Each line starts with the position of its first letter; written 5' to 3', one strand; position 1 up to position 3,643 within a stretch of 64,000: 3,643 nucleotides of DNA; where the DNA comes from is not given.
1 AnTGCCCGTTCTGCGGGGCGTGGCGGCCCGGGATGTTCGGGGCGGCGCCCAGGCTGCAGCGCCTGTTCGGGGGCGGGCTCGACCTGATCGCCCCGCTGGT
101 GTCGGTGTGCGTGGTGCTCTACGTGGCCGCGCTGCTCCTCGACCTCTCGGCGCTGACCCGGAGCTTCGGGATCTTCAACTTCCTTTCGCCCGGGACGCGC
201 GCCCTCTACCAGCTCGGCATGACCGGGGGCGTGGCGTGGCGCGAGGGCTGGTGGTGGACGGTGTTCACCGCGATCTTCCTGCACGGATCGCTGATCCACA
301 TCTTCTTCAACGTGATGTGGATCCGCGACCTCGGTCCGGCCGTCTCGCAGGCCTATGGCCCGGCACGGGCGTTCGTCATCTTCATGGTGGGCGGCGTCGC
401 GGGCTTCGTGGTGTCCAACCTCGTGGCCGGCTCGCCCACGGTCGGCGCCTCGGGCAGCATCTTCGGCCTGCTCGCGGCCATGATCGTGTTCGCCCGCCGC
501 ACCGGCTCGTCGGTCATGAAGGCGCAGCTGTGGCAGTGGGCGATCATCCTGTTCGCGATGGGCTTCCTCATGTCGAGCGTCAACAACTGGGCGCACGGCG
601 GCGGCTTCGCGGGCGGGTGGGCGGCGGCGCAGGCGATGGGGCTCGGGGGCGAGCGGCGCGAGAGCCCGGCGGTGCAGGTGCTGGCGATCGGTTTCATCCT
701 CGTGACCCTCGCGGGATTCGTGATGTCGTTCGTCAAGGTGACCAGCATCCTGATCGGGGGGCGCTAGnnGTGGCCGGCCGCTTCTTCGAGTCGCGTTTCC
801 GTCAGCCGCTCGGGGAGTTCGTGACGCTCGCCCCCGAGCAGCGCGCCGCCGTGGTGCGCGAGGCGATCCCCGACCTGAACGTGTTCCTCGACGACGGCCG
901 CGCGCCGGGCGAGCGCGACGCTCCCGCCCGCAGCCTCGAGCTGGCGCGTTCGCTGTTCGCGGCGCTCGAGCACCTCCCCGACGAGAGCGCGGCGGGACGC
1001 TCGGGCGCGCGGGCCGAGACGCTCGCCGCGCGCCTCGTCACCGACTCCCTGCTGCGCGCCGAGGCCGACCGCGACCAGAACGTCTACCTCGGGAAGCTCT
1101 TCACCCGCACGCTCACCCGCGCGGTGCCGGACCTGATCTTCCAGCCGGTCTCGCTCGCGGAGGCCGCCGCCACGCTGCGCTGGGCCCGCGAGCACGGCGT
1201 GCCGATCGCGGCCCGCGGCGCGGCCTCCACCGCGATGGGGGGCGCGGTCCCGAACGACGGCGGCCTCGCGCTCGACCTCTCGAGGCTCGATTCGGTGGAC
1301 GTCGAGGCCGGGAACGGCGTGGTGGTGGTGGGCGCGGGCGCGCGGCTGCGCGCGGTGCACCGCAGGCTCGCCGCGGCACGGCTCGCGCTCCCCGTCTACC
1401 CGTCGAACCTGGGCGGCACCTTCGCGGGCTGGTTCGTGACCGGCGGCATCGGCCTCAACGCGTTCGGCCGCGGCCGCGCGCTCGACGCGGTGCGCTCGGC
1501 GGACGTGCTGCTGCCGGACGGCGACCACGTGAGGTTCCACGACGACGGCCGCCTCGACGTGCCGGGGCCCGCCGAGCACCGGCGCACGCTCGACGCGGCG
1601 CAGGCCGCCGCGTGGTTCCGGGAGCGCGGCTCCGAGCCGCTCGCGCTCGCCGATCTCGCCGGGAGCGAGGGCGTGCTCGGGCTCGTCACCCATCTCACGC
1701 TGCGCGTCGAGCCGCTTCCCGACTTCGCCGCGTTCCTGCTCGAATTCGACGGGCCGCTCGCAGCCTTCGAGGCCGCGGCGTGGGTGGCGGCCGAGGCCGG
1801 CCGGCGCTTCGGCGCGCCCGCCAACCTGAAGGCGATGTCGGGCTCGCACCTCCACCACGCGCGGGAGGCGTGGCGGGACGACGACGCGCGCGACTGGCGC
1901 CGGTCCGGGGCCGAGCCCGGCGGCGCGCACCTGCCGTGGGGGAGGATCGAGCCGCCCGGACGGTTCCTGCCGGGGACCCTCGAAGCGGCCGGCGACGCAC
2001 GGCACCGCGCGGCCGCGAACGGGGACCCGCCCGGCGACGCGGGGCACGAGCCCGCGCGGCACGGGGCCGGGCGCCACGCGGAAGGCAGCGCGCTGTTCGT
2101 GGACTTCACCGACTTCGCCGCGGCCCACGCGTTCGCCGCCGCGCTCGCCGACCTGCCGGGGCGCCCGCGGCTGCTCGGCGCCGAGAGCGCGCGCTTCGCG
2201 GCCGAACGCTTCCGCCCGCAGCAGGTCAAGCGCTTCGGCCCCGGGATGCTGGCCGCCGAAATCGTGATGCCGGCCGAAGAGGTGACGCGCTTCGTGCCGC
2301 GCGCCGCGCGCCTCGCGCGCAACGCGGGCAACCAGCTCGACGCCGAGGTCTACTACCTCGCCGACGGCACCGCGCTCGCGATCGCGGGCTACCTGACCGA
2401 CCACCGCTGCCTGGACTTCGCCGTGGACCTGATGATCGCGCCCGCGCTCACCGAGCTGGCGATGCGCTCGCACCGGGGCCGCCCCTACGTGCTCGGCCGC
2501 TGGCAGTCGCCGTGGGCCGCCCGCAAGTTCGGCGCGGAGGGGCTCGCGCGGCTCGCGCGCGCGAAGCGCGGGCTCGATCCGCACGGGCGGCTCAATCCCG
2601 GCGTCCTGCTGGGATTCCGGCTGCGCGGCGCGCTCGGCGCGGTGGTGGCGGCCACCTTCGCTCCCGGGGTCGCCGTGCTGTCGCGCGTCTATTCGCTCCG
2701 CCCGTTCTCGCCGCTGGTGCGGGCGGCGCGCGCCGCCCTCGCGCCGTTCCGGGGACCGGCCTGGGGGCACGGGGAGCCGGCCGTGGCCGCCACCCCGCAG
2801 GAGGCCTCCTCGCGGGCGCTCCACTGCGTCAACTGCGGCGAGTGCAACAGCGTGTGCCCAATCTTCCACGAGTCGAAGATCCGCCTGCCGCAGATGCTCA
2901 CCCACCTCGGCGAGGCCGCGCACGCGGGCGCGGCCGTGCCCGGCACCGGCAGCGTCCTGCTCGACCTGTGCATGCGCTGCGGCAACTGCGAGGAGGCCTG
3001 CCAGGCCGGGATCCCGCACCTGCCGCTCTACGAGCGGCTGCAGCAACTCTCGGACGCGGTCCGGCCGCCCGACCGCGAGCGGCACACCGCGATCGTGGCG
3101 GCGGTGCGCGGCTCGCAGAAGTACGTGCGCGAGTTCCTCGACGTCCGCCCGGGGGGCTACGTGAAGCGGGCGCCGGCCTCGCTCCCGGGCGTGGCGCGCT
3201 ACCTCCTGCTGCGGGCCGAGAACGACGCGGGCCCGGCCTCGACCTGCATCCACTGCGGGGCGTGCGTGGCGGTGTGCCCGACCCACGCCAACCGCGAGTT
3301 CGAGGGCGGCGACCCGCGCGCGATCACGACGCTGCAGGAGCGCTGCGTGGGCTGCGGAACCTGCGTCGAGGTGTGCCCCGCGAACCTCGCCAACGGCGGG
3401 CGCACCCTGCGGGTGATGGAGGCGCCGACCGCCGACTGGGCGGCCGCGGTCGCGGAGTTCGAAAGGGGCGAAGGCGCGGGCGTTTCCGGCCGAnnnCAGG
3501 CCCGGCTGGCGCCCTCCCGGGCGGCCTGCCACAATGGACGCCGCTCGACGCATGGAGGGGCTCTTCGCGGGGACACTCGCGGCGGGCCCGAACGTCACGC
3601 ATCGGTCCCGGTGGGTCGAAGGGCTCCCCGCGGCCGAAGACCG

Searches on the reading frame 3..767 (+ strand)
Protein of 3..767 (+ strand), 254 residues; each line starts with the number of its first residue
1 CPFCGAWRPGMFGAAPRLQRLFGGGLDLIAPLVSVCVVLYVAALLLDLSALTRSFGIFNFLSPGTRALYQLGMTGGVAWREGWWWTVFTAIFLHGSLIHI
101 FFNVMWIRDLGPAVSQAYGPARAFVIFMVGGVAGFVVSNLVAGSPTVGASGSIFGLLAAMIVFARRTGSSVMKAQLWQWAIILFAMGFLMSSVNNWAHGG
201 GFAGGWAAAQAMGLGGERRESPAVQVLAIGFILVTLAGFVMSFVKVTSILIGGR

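Call 9: search_protein_families(library=pfam, proteins=[window:3-767:+], max_evalue=0.01)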
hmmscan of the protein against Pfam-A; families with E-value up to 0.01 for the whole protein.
window:3-767:+ (254 aa): 1 family
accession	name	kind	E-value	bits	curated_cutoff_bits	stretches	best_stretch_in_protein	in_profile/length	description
PF01694.28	Rhomboid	-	3.2e-25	89.4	22.6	1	83-209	3-137/143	Rhomboid domain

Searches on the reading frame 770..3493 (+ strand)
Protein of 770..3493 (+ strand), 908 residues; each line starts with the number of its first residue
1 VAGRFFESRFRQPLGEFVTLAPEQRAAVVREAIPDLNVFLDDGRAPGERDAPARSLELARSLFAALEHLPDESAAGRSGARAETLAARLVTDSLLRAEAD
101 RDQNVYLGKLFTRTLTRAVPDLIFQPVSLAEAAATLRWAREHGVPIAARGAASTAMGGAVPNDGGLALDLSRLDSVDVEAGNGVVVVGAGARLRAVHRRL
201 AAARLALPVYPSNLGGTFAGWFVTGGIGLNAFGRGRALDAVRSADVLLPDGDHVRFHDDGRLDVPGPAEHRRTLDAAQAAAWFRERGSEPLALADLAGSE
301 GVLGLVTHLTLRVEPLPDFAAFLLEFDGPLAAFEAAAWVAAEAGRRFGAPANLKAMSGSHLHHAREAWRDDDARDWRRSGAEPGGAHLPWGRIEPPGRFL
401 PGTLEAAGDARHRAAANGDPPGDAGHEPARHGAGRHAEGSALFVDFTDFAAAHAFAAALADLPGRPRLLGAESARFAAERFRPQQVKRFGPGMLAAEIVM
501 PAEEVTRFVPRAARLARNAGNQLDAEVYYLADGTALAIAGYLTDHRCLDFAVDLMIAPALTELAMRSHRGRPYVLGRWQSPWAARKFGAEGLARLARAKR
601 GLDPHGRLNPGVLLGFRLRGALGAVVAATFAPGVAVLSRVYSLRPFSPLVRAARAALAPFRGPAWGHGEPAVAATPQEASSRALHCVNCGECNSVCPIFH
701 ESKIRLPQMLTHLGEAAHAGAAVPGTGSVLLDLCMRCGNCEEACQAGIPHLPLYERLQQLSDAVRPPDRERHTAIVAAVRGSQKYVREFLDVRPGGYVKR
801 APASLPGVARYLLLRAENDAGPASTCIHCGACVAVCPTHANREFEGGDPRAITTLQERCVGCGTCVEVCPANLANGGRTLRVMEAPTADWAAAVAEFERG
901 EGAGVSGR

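Call 32: search_protein_families(library=pfam, proteins=[window:770-3493:+], max_evalue=0.1)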
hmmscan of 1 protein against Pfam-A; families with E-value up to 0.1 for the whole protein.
window:770-3493:+ (908 aa): 19 families
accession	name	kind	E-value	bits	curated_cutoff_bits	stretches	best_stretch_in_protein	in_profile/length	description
PF01565.28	FAD_binding_4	-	4.7e-26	91.6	26.4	1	120-256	1-138/139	FAD binding domain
PF00037.32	Fer4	-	1e-16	60.4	21.1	3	856-872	5-21/24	4Fe-4S binding domain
PF13183.11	Fer4_8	-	1.8e-16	60.9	27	3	683-748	2-68/68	4Fe-4S dicluster domain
PF13187.11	Fer4_9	-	2.1e-15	56.9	27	2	826-872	2-50/52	4Fe-4S dicluster domain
PF13237.11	Fer4_10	-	2.4e-15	56.6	25.5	2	824-870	7-53/53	4Fe-4S dicluster domain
PF12838.12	Fer4_7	-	3.1e-15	56.8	27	2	825-872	1-51/52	4Fe-4S dicluster domain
PF12797.12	Fer4_2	-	4e-12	45.7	24.5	3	856-871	7-22/22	4Fe-4S binding domain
PF14697.11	Fer4_21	-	4.1e-12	46.5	35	1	824-871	6-53/59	4Fe-4S dicluster domain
PF12837.12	Fer4_6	-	2.8e-11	43.2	25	2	856-872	6-22/24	4Fe-4S binding domain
PF13534.11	Fer4_17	-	8.7e-10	39.4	22.2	4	686-748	2-60/61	4Fe-4S dicluster domain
PF12800.12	Fer4_4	-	1.7e-09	37.6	24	2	824-838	2-16/17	4Fe-4S binding domain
PF13484.11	Fer4_16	-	7.7e-08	33.4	30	2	854-872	47-66/66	4Fe-4S double cluster binding domain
PF12798.12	Fer4_3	-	4e-07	30.8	27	2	826-840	1-15/15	4Fe-4S binding domain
PF25160.1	LdpA_Fe-S-bd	-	2.2e-06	27.8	27.6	1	831-873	8-42/49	LdpA Fe-S cluster-binding domain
PF02913.24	FAD-oxidase_C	-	1.5e-05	25.3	21.2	1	576-611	211-246/248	FAD linked oxidases, C-terminal domain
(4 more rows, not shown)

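Call 33: search_solved_structures(query=window:770-3493:+, max_evalue=0.01)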
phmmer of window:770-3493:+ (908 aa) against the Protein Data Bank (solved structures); distinct sequences matched with E-value up to 0.01: 49.
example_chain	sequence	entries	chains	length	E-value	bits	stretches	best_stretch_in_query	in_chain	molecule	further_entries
7qh2_C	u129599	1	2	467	1.7e-13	52.9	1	118-255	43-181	Lactate dehydrogenase (NAD(+),ferredoxin) subunit LctD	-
8jdb_A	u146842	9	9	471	3.9e-12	48.4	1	119-334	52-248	Probable D-lactate dehydrogenase, mitochondrial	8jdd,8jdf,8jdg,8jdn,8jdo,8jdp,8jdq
8jdc_A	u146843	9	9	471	3.9e-12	48.4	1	119-334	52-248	Probable D-lactate dehydrogenase, mitochondrial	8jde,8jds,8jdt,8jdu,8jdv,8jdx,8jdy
3pm9_A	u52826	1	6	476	5.1e-09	38.1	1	113-253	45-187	Putative oxidoreductase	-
6v42_A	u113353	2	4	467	1.1e-07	33.6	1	98-228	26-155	FAD/FMN-containing dehydrogenase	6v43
9p1p_A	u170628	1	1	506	7e-07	31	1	129-251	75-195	Flavin-dependent oxidase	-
6y0r_AAA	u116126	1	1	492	2e-06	29.5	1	120-255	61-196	Chitooligosaccharide oxidase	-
7bkb_A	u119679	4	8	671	5e-06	28.2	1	674-745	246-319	CoB--CoM heterodisulfide reductase iron-sulfur subunit A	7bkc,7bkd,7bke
9p1o_A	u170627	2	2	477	6.7e-06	27.8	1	130-263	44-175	FAD-binding oxidoreductase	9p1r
9eri_C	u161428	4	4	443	9.5e-06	27.3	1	723-872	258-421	Na(+)-translocating ferredoxin:NAD(+) oxidoreductase complex subunit C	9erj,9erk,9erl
9vn8_A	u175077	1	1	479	2.1e-05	26.1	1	119-257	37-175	Reticuline oxidase-like protein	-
5k8e_A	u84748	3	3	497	7.6e-05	24.3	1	119-255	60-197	FAD linked oxidase-like protein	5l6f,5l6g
9sfi_T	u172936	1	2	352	0.00016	23.2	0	824-872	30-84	4Fe-4S ferredoxin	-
7e2v_A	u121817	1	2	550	0.00038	22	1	119-246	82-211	MaDA-3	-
9sw6_H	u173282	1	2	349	0.00062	21.3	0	824-887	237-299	Tungsten formylmethanofuran dehydrogenase, subunit F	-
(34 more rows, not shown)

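Call 79: search_protein_families(library=ncbifam, proteins=[window:770-3493:+], max_evalue=0.001)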
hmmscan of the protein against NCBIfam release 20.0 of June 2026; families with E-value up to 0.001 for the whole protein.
window:770-3493:+ (908 aa): 57 families (the best 25 are shown)
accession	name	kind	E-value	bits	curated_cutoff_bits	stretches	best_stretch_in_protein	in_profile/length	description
TIGR00387.1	glcD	equivalog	2.7e-14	52.9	567.9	1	129-265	7-145/413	glycolate oxidase subunit GlcD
NF008408.0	PRK11230.1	equivalog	2.3e-11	42.9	897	1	116-266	52-203/499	glycolate oxidase subunit GlcD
NF058577.1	FdxA_fam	equivalog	1e-10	41.6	65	1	824-872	7-51/52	4Fe-4S ferredoxin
TIGR02700.1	flavo_MJ0208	hypoth_equivalog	2.2e-09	36.9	251.35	1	825-882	149-202/234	dihydromethanopterin reductase (acceptor)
NF042909.1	FMH_DH_FwdF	exception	3.4e-08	33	375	1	824-873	225-273/336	tungsten-dependent formylmethanofuran dehydrogenase subunit FwdF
TIGR00314.1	cdhA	equivalog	3.6e-08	31.7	781.3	1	823-874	398-454/784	CO dehydrogenase/acetyl-CoA synthase complex subunit alpha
TIGR04395.1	cutC_activ_rSAM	equivalog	1.1e-07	31.5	360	1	824-872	54-101/309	choline TMA-lyase-activating enzyme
TIGR02163.1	napH_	subfamily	2.3e-07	30.6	213.05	1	823-872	200-249/255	NapH/MauN family ferredoxin-type protein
TIGR01945.1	rnfC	subfamily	4e-07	28.9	245.95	1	677-754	355-424/435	RnfABCDGE type electron transport complex subunit C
NF003454.1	PRK05035.1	equivalog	7.1e-07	28.1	345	1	679-782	362-453/556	electron transport complex subunit RsxC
TIGR04041.1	activase_YjjW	hypoth_equivalog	8.6e-07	28.6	250.2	1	824-873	41-86/276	YjjW family glycine radical enzyme activase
TIGR00402.1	napF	equivalog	9.4e-07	28.9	102.2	1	824-874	35-84/149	ferredoxin-type protein NapF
NF008439.0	PRK11282.1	equivalog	2.8e-06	26.4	284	0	130-256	9-136/358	glycolate oxidase subunit GlcE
NF010368.0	PRK13795.1-3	equivalog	9.8e-06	24.1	588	1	810-870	573-628/635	hypothetical protein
NF007204.0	PRK09625.1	equivalog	1.3e-05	25.3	125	0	824-873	59-105/133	pyruvate flavodoxin oxidoreductase subunit delta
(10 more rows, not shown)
